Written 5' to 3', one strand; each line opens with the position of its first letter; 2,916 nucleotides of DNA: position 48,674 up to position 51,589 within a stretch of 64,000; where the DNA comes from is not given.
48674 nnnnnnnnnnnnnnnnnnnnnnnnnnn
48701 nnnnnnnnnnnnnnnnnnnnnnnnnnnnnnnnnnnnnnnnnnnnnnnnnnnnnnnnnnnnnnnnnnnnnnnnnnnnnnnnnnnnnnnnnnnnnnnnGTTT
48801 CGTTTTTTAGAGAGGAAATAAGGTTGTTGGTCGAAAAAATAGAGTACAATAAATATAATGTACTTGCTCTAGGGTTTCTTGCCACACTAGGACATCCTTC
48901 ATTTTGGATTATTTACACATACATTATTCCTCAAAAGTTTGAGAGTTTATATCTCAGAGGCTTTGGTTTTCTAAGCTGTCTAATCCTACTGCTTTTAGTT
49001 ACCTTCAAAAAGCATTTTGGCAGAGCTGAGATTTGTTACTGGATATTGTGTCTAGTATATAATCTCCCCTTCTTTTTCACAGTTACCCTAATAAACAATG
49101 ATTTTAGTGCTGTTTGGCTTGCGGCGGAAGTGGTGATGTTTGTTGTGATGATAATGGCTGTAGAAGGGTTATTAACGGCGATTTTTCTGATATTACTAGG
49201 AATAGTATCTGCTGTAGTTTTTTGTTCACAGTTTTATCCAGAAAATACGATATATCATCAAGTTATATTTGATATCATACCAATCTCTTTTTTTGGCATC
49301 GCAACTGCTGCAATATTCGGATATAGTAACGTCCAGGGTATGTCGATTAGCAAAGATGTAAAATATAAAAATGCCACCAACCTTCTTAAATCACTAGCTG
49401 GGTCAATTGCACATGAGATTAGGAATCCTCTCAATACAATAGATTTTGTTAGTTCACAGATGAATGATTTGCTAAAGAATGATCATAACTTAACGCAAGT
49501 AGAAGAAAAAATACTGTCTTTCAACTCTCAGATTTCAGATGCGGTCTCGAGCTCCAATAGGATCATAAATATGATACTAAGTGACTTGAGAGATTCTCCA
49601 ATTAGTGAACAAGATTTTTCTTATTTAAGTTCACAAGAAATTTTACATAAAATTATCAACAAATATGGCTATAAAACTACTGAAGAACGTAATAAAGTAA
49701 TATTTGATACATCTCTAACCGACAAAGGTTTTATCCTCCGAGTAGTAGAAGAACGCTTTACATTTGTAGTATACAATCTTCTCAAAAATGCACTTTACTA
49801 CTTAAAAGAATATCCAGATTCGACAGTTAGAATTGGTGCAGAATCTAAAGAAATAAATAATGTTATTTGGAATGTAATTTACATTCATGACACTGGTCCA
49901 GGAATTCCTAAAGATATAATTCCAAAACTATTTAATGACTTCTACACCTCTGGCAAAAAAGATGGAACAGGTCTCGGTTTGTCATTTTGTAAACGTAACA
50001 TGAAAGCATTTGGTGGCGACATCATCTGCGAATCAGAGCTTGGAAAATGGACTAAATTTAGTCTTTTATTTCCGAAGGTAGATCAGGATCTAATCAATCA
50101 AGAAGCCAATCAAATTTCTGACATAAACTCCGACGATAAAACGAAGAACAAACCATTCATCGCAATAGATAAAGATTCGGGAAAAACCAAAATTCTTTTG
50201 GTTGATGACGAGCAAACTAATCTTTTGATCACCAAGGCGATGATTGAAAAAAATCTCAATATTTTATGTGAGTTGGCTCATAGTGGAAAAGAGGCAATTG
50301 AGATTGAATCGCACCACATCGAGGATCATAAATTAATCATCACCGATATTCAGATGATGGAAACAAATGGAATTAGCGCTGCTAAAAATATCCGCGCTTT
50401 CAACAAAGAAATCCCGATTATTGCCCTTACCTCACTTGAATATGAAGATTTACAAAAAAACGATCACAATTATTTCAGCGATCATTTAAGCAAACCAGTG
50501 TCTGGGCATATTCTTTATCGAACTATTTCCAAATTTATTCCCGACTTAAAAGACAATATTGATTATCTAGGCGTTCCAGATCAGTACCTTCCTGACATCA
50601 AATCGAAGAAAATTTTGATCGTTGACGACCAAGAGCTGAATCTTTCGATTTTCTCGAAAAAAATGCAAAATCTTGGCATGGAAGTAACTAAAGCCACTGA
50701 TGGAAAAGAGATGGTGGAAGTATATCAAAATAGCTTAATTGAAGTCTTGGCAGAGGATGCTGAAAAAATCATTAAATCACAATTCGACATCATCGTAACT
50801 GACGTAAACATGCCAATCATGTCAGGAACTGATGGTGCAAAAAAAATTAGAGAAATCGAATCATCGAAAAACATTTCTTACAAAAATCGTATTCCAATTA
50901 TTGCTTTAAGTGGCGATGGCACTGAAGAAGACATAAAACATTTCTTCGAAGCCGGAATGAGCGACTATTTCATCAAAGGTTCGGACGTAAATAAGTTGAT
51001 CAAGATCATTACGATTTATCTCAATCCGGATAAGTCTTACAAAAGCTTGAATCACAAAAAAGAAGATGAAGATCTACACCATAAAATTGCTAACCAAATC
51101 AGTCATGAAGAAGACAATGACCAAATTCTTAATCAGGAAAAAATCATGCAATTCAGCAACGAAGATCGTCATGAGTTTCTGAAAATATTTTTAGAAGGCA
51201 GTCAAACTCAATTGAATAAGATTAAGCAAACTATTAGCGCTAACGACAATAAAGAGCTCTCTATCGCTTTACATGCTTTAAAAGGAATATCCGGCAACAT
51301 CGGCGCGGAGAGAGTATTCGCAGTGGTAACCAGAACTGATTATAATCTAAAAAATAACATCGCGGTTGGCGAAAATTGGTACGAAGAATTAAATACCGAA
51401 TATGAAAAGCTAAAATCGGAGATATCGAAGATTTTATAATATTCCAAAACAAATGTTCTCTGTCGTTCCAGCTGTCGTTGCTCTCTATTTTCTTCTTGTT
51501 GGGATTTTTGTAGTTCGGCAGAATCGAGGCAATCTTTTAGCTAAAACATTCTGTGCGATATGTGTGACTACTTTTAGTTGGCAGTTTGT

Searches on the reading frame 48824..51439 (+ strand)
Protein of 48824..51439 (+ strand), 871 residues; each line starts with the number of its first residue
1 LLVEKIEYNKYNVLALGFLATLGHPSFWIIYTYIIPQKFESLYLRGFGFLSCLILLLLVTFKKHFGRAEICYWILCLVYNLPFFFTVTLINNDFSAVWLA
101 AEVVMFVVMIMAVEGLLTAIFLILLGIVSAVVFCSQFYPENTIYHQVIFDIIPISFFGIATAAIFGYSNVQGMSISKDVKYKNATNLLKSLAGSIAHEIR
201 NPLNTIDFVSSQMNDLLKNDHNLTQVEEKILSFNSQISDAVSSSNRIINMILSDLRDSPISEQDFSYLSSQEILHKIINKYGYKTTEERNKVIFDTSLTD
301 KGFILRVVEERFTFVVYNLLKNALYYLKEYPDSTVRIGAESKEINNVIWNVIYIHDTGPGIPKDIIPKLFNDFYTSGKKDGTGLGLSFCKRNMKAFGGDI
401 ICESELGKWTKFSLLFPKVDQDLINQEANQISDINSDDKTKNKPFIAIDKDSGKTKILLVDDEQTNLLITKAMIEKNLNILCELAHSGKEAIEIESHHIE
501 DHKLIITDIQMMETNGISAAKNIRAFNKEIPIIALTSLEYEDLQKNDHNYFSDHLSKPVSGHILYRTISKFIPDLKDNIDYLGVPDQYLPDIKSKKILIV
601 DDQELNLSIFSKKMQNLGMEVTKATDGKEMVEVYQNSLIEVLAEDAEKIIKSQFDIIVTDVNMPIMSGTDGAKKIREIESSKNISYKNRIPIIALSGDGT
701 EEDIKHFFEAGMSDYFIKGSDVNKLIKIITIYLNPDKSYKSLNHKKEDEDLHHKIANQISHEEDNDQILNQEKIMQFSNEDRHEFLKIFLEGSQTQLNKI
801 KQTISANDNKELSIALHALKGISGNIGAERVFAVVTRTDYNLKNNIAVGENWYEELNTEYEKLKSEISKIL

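Call 7: search_protein_families(library=pfam, proteins=[window:48824-51439:+])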
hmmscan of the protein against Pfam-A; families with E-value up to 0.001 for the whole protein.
window:48824-51439:+ (871 aa): 4 families
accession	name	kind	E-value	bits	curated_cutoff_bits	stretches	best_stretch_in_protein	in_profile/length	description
PF00072.30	Response_reg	-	2.4e-33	115.1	30.2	2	597-729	1-110/111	Response regulator receiver domain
PF02518.31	HATPase_c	-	4e-20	72.8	26.4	1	309-418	3-109/111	Histidine kinase-, DNA gyrase B-, and HSP90-like ATPase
PF01627.28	Hpt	-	6.6e-08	33.1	24.6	1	784-864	1-82/84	Hpt domain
PF00512.31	HisKA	-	9.5e-05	22.8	26.9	1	190-236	4-49/66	His Kinase A (phospho-acceptor) domain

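Call 43: search_protein_families(library=ncbifam, proteins=[window:48824-51439:+], max_evalue=0.01)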
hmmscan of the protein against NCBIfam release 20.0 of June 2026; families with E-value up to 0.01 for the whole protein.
window:48824-51439:+ (871 aa): 117 families (the best 25 are shown)
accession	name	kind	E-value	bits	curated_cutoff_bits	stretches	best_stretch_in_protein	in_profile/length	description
NF041945.1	LuxN_Vibrio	equivalog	1.6e-70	238.3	1550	2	189-571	463-834/839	quorum-sensing autoinducer 1 sensor kinase/phosphatase LuxN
TIGR02956.1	TMAO_torS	equivalog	1.3e-47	162.5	676.5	2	195-577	471-825/967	TMAO reductase system sensor histidine kinase/response regulator TorS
NF008302.0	PRK11091.1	equivalog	9.3e-44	149.8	838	2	193-574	288-645/779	aerobic respiration two-component sensor histidine kinase ArcB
NF011874.0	PRK15347.1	equivalog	6.4e-43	146.9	852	3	596-861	692-912/921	two component system sensor kinase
NF008318.0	PRK11107.1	equivalog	9.6e-43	146.4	890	3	595-867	668-913/920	two-component sensor histidine kinase BarA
NF041947.1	LuxQ_Vibrio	equivalog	4.3e-32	110.9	1200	2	195-567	479-834/843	quorum-sensing autoinducer 2 sensor kinase/phosphatase LuxQ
NF008099.0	PRK10841.1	equivalog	7.4e-28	96.8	920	3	592-734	822-941/949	two-component system sensor histidine kinase RcsC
NF052574.1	HisKinEspCMyxo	equivalog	7.5e-28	97.1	1200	1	190-525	419-733/785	serine histidine kinase EspC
NF046020.1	HisKinCckABruc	equivalog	2.9e-27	94.9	1000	1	345-560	633-855/868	cell cycle histidine kinase CckA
NF008468.0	PRK11360.1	equivalog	1.1e-24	86.8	646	1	190-421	398-611/616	two-component system sensor histidine kinase AtoS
NF046026.1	HisKinCckACaul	equivalog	3.5e-24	84.9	1000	2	351-560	464-664/678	cell cycle histidine kinase CckA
NF041880.1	EPS_EpsF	equivalog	4.8e-23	81.4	900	3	195-405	281-478/492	response regulator EpsF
NF053867.1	SprKinKinDBac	equivalog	3.6e-22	78.5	775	1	186-418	284-497/500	sporulation kinase KinD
NF038297.2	hybrid_HK_HrmK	equivalog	5.4e-22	78.2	725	2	315-571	356-607/607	hybrid histidine kinase/response regulator HrmK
NF010076.0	PRK13557.1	subfamily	7.5e-22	77.4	631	1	188-570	163-531/540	histidine kinase famiy protein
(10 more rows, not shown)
